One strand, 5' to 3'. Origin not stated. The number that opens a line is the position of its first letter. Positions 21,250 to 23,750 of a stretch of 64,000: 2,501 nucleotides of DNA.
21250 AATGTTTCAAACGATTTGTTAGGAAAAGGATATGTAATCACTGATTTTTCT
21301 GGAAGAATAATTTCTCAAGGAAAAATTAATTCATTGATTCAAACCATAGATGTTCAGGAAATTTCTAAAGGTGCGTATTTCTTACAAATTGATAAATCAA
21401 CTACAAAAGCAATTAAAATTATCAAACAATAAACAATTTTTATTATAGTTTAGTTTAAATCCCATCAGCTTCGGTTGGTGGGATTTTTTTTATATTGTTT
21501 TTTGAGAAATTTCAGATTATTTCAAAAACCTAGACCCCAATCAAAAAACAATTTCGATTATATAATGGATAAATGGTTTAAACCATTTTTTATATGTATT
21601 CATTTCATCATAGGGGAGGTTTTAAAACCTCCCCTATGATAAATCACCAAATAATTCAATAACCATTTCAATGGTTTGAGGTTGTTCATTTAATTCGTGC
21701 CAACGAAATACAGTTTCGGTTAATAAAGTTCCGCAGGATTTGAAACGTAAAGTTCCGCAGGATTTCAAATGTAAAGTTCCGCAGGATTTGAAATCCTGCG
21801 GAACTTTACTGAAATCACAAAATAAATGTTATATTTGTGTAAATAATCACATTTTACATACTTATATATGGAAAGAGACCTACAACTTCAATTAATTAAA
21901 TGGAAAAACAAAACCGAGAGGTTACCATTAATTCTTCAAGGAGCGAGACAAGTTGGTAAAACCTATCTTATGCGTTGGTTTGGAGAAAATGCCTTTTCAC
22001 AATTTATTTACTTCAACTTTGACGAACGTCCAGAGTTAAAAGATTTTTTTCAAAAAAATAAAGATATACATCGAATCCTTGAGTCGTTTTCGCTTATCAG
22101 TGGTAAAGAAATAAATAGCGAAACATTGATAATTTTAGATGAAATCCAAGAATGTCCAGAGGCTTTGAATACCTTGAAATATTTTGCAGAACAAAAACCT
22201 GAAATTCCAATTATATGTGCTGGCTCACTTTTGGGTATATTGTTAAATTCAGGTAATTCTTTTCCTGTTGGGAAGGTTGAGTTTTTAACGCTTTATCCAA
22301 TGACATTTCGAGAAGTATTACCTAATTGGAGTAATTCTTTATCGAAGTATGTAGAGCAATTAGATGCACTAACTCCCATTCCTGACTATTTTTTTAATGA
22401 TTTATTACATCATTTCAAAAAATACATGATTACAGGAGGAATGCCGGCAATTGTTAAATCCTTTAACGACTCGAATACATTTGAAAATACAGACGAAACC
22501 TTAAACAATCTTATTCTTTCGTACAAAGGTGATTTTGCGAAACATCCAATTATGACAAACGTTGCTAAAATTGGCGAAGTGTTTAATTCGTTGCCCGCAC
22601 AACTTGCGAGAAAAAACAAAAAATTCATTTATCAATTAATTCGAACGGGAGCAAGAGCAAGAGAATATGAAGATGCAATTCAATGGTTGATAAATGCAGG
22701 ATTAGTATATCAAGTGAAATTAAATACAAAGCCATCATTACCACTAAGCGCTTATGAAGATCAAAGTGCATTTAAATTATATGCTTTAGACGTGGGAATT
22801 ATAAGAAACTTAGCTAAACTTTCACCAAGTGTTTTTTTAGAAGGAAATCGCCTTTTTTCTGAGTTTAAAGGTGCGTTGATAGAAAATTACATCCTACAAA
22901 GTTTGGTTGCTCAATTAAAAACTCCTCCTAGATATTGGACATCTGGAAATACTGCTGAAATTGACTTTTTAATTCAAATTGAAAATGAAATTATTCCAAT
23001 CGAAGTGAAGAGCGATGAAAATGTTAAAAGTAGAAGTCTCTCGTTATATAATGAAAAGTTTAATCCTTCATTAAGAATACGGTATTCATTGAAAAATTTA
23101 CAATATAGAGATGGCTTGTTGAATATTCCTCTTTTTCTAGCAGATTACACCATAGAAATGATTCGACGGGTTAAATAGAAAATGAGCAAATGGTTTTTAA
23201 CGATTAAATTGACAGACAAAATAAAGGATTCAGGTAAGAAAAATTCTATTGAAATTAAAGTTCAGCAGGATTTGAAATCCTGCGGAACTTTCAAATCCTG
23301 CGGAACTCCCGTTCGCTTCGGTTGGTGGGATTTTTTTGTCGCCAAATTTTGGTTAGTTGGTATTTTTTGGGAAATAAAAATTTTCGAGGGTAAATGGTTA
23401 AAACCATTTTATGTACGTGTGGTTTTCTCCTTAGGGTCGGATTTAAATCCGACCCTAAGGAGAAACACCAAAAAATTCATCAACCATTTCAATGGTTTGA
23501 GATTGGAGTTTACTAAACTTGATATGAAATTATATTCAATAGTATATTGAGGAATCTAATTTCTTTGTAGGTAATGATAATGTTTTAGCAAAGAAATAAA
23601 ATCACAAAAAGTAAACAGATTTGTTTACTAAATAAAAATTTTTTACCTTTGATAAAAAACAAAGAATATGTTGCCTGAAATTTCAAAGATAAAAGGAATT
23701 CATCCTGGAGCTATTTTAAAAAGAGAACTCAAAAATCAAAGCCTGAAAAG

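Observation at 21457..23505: AAA+/DUF4143 ATPase gene bracketed by direct copies of a ~230-bp module and by oppositely oriented palindrome arrays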

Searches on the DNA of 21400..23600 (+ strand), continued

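Call 84: search_with_rna_model(model_id=R1, sources=[L100, L101, L102, L103, L104, L105, L106, L065], max_evalue=1, filters=off)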
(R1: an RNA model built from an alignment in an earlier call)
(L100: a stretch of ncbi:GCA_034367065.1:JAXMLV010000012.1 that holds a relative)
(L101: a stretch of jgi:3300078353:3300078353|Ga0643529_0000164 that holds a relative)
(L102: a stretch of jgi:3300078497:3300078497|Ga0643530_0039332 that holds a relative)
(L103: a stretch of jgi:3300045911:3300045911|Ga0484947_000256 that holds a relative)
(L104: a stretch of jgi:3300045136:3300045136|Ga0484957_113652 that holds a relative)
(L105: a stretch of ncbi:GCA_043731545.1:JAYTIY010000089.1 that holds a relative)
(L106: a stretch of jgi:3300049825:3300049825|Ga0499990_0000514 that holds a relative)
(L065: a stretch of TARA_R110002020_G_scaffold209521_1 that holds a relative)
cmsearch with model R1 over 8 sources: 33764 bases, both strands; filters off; matches with E-value up to 1: 29.
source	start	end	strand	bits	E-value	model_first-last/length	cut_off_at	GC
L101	2374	2487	+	71.3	4.7e-10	1-115/115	no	0.36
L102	2374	2487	+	71.3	4.7e-10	1-115/115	no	0.36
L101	2373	2486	-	68.1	1.6e-09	1-115/115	no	0.37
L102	2373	2486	-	68.1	1.6e-09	1-115/115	no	0.37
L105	2377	2489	+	64.3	6.7e-09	1-115/115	no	0.35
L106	2377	2489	+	64.3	6.7e-09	1-115/115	no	0.35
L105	2376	2488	-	60.9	2.4e-08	1-115/115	no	0.35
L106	2376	2488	-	60.9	2.4e-08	1-115/115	no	0.35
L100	2973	3086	+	57.8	7.9e-08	1-115/115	no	0.39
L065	1167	1283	-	54.2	3.1e-07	1-115/115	no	0.42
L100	2334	2447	+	52.5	6e-07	1-115/115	no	0.37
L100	2972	3085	-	44.3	1.3e-05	1-115/115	no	0.39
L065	1168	1284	+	42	3.3e-05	1-115/115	no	0.42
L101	2230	2316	-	41.1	4.5e-05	1-115/115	no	0.43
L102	2230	2316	-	41.1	4.5e-05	1-115/115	no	0.43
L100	2333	2446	-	40.2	6.3e-05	1-115/115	no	0.37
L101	2222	2317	+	28.1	0.0064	1-115/115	no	0.42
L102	2222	2317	+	28.1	0.0064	1-115/115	no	0.42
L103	1561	1668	+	24.8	0.022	1-115/115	no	0.4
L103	1204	1309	+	24.6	0.025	1-115/115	no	0.4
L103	2029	2134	+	24.6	0.025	1-115/115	no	0.4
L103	1242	1279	-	23.7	0.034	39-76/115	no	0.47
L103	1601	1638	-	23.7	0.034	39-76/115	no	0.47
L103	2067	2104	-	23.7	0.034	39-76/115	no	0.47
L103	2387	2494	+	20.6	0.11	1-115/115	no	0.34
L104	290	397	+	20.6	0.11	1-115/115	no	0.34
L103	2382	2496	-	18.8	0.22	1-115/115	no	0.34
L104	285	399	-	18.8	0.22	1-115/115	no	0.34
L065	1849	1947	-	16.2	0.59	1-115/115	no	0.41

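Call 95: search_with_rna_model(model_id=R1, sources=[L107, L108, L109], max_evalue=1, filters=off)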
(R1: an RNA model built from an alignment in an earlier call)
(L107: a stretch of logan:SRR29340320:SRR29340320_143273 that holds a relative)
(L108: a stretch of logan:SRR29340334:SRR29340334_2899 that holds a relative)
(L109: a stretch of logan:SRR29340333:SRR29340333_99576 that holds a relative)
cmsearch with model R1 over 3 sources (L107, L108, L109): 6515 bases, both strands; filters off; matches with E-value up to 1: 18.
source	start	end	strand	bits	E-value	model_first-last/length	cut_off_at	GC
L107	495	603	+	32.7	0.00021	1-115/115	no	0.32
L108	49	157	+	32.7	0.00021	1-115/115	no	0.32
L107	1059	1240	+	32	0.00028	1-115/115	no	0.37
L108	613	794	+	32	0.00028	1-115/115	no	0.37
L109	534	715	+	32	0.00028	1-115/115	no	0.37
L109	6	78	+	31.3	0.00037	1-115/115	no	0.34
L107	476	602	-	29.1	0.00084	1-115/115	no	0.32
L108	30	156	-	29.1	0.00084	1-115/115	no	0.32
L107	997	1084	-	20.7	0.02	1-115/115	no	0.27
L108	551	638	-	20.7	0.02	1-115/115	no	0.27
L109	472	559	-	20.7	0.02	1-115/115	no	0.27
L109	5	77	-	16.2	0.12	1-115/115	no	0.34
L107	1140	1239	-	15.2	0.17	1-115/115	no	0.36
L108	694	793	-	15.2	0.17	1-115/115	no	0.36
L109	615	714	-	15.2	0.17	1-115/115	no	0.36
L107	1470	1563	+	11.7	0.63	1-115/115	no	0.33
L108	1024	1117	+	11.7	0.63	1-115/115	no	0.33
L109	945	1038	+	11.7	0.63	1-115/115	no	0.33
